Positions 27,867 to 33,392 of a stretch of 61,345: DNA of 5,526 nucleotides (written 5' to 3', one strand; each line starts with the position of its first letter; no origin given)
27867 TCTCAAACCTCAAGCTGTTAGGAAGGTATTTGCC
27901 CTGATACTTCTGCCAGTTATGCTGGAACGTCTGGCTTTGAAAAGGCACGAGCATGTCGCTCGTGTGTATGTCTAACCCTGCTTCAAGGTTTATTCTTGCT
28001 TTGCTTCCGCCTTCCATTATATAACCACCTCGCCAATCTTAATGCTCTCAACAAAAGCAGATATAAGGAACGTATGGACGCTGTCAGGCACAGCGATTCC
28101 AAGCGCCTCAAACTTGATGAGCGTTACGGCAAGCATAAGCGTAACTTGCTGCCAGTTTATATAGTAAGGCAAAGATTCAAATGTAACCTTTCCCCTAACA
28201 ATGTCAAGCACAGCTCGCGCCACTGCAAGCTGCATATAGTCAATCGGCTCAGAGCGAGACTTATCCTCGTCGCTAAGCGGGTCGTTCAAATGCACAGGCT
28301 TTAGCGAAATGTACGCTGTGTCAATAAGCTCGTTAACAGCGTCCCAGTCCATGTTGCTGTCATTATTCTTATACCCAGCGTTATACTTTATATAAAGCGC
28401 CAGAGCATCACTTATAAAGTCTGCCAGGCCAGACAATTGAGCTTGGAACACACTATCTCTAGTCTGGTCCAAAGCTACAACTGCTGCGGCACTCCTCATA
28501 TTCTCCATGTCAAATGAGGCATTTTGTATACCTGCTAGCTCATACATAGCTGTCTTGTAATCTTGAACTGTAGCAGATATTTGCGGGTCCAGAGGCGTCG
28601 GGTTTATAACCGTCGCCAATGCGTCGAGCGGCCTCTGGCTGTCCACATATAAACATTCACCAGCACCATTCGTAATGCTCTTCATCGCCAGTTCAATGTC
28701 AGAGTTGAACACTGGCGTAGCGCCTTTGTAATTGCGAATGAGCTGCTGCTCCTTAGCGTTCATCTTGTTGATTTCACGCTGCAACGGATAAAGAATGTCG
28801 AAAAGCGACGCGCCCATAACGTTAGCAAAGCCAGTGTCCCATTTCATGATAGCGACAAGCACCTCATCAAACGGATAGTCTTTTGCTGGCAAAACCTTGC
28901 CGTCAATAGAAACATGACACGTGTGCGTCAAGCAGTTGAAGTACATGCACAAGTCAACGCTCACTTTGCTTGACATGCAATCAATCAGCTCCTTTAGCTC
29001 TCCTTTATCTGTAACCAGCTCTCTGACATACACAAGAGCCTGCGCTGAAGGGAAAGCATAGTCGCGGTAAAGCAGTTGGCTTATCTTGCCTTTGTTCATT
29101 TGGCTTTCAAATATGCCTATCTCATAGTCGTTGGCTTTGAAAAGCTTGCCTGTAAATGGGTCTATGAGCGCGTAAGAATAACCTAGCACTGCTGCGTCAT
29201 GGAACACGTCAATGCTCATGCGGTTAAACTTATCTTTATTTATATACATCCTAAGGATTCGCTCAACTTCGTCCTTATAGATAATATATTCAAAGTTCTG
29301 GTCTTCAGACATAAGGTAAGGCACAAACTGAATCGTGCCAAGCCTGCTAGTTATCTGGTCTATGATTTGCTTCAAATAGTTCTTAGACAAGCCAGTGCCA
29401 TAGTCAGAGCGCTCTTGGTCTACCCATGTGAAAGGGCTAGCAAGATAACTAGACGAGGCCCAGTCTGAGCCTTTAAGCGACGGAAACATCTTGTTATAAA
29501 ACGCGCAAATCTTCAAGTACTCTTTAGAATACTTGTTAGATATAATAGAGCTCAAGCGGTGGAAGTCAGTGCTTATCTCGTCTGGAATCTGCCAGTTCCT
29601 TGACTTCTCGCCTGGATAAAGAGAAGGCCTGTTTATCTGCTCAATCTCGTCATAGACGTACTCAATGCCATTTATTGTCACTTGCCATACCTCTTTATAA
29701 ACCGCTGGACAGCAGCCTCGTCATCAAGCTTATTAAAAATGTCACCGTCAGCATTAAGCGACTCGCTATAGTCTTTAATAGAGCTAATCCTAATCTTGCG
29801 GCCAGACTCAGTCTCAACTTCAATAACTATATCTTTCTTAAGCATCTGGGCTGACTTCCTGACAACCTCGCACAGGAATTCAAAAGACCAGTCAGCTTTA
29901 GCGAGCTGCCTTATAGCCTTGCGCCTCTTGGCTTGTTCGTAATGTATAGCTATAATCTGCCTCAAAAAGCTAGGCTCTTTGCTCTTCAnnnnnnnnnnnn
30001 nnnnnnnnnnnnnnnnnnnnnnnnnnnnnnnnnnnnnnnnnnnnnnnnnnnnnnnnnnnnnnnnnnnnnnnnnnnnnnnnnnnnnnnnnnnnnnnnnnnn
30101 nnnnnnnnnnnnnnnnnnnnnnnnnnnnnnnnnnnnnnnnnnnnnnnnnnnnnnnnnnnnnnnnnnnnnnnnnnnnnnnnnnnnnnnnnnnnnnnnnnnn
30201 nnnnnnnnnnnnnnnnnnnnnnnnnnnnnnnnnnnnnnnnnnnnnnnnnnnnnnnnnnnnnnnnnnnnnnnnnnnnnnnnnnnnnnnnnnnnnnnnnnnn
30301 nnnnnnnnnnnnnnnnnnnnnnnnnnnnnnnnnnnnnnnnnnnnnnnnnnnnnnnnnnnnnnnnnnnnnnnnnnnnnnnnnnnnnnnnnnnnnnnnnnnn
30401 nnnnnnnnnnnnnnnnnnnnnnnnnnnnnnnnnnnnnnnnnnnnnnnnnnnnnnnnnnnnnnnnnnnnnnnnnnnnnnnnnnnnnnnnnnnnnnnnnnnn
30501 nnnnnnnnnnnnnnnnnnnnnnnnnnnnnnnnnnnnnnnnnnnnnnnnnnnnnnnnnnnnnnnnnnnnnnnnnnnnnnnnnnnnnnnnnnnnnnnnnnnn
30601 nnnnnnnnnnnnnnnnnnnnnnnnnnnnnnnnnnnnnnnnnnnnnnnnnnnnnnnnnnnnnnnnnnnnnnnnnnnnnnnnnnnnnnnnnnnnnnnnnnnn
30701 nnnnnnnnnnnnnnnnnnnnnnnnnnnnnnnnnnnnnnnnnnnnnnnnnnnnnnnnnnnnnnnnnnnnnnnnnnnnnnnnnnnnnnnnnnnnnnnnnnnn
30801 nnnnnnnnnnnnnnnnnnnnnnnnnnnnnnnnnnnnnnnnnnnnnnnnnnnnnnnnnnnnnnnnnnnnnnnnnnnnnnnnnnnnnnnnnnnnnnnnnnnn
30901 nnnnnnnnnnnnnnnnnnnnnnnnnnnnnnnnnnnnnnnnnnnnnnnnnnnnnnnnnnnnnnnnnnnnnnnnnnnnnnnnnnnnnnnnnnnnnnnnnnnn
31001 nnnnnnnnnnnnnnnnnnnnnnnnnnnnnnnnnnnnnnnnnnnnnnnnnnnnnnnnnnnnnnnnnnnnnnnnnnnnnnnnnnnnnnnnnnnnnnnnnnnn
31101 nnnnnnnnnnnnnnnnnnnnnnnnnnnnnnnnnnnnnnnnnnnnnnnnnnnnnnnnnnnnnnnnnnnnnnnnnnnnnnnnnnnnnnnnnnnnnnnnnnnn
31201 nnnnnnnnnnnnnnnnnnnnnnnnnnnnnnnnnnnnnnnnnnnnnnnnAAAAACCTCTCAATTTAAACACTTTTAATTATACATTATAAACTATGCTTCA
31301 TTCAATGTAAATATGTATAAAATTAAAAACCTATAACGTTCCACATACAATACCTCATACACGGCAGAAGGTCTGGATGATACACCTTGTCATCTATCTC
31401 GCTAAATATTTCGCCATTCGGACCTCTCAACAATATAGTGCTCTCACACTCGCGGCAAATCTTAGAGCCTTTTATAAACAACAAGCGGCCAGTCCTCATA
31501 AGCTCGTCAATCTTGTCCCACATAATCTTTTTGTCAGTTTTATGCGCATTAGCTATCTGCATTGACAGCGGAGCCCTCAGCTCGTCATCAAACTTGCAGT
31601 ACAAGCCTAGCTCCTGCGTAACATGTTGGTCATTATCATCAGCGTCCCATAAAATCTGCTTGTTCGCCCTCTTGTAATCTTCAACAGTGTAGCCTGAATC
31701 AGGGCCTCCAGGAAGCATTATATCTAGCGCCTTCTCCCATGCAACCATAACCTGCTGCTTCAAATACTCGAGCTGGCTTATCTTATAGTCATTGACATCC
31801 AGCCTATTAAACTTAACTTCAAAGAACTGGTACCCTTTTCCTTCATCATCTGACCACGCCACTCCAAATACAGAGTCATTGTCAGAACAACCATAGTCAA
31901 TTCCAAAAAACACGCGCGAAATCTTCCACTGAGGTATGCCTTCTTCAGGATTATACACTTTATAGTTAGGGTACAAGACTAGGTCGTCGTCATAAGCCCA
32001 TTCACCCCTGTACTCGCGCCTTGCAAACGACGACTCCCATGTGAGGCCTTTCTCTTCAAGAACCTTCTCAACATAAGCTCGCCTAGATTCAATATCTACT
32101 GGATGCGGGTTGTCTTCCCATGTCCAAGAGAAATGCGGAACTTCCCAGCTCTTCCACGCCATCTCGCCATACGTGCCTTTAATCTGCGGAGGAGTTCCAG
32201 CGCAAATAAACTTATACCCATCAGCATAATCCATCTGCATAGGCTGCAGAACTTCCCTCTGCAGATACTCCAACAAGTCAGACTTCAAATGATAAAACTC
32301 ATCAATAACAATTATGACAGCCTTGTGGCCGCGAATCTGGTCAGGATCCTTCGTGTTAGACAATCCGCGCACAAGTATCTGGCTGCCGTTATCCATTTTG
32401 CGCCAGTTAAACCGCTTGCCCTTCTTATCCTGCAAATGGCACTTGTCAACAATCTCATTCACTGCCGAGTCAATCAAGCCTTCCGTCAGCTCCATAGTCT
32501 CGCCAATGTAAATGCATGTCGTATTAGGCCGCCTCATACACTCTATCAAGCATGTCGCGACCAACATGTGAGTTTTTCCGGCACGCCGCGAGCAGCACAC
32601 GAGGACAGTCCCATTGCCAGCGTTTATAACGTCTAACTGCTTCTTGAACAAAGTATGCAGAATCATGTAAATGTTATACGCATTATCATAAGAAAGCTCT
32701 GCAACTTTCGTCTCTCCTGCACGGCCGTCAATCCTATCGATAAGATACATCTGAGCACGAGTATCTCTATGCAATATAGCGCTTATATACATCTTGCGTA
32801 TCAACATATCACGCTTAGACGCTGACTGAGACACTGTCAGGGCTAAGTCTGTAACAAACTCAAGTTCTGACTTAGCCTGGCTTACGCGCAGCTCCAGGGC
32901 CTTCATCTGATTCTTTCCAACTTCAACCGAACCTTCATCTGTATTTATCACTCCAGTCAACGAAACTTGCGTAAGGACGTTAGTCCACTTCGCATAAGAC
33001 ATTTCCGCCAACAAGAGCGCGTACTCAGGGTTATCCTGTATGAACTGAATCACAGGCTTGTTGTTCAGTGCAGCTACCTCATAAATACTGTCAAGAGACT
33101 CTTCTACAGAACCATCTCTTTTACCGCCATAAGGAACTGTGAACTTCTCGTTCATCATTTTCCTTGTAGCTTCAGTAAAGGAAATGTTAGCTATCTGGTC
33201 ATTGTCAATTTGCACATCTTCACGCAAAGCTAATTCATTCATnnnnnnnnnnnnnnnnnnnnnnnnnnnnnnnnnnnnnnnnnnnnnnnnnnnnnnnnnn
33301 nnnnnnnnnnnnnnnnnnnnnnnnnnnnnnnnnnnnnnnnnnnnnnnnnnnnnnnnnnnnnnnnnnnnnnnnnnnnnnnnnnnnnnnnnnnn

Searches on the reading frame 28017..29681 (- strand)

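Call 9: search_protein_families(library=phrogs, proteins=[window:28017-29681:-])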
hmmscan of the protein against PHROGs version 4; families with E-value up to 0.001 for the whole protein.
window:28017-29681:- (554 aa): 2 families
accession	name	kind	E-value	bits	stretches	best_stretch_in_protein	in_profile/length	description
phrog_156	-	head and packaging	3.6e-05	23.4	1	276-422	296-445/681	portal protein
phrog_332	-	connector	0.00054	19.4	0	256-406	243-397/560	head-tail adaptor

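Call 10: search_protein_families(library=pfam, proteins=[window:28017-29681:-])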
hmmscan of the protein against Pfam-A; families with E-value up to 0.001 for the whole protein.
window:28017-29681:- (554 aa): 0 families

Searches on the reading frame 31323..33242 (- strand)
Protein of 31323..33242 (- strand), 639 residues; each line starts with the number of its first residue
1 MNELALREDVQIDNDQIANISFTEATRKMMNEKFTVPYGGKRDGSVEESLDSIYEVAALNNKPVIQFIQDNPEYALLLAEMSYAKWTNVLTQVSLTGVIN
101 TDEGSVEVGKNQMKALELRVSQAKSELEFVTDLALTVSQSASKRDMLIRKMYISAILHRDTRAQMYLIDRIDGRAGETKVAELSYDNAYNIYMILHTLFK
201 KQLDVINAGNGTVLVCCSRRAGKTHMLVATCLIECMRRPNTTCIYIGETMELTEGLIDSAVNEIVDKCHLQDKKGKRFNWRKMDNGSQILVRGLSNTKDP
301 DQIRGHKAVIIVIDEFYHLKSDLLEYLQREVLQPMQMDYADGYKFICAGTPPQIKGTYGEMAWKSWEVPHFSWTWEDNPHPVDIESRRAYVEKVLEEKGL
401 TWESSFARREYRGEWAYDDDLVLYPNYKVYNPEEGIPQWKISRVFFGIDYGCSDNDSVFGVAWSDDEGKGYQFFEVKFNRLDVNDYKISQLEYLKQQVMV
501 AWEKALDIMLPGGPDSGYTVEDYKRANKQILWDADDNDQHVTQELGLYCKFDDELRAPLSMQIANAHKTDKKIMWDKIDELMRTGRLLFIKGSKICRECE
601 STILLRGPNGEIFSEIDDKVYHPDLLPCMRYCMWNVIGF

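Call 9: search_protein_families(library=phrogs, proteins=[window:31323-33242:-])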
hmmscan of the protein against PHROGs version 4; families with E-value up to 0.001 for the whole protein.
window:31323-33242:- (639 aa): 3 families
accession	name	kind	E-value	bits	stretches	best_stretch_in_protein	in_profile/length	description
phrog_2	-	head and packaging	6.6e-30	105.5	1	163-635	250-591/807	terminase large subunit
phrog_979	-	head and packaging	3.7e-11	43.4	1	108-329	67-286/642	terminase large subunit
phrog_675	-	head and packaging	0.00031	20.1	0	177-329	33-175/576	terminase large subunit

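Call 10: search_protein_families(library=pfam, proteins=[window:31323-33242:-])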
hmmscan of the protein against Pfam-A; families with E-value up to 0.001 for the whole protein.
window:31323-33242:- (639 aa): 1 family
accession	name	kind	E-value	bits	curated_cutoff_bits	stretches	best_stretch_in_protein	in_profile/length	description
PF03237.21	Terminase_6N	-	5.7e-06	26.6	22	1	218-344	5-130/215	Terminase large subunit, T4likevirus-type, N-terminal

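Call 12: search_dna_similar(query=window:31323-33242:-, collection=phages, mode=protein, max_rows=25)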
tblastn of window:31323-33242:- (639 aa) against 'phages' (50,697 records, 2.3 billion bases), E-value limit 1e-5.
Records with a match: 1; places in all: 1; records where one place covers at least 80% of the query: 0.
Best place of each record, by identity: <60% 1.
By first word of the organism name: Fusobacterium 1.
By host as written in the record: Fusobacterium necrophorum 1.
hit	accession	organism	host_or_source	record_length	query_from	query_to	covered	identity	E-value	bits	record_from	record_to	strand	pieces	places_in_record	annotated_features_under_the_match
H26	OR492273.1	Fusobacterium phage phiBB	Fusobacterium necrophorum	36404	161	443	44%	24.1%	6e-6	56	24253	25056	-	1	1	terminase family protein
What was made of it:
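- Tried and rejected: Terminase tblastn gave one weak Fusobacterium phage hit (call 12).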

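Call 13: find_related_loci(query=window:31323-33242:-, collection=viral_contigs, flank=10000)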
Query window:31323-33242:- (639 aa) in viral_contigs; peptide patterns used: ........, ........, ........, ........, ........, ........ (x = any residue, [..] = any of these).
34 stretches matched a pattern; 33 encode a relative of the query (tblastn E <= 1e-3); 29 distinct loci.
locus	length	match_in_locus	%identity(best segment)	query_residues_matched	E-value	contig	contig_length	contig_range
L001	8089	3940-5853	79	1-638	0e+0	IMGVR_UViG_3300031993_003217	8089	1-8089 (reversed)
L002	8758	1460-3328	76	13-639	0e+0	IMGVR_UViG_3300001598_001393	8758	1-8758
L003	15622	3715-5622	74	2-639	0e+0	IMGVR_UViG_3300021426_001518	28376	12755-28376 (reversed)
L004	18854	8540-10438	76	2-639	0e+0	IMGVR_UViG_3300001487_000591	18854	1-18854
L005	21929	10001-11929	69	4-638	0e+0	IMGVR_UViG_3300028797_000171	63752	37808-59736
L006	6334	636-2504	69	11-638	0e+0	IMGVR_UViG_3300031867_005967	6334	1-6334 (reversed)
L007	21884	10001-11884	69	13-638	0e+0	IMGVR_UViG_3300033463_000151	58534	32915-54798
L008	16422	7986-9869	69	13-638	0e+0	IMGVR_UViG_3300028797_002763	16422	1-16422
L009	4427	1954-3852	68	21-639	0e+0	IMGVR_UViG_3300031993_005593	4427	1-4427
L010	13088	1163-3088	62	1-638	0e+0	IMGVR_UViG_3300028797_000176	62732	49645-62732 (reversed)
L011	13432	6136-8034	61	1-638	0e+0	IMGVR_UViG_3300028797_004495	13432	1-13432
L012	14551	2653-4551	61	1-638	0e+0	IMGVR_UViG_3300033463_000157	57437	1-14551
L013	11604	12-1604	66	110-638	0e+0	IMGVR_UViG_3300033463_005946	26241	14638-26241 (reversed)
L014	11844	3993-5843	57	21-638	0e+0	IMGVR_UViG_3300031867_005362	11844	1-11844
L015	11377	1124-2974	57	21-638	0e+0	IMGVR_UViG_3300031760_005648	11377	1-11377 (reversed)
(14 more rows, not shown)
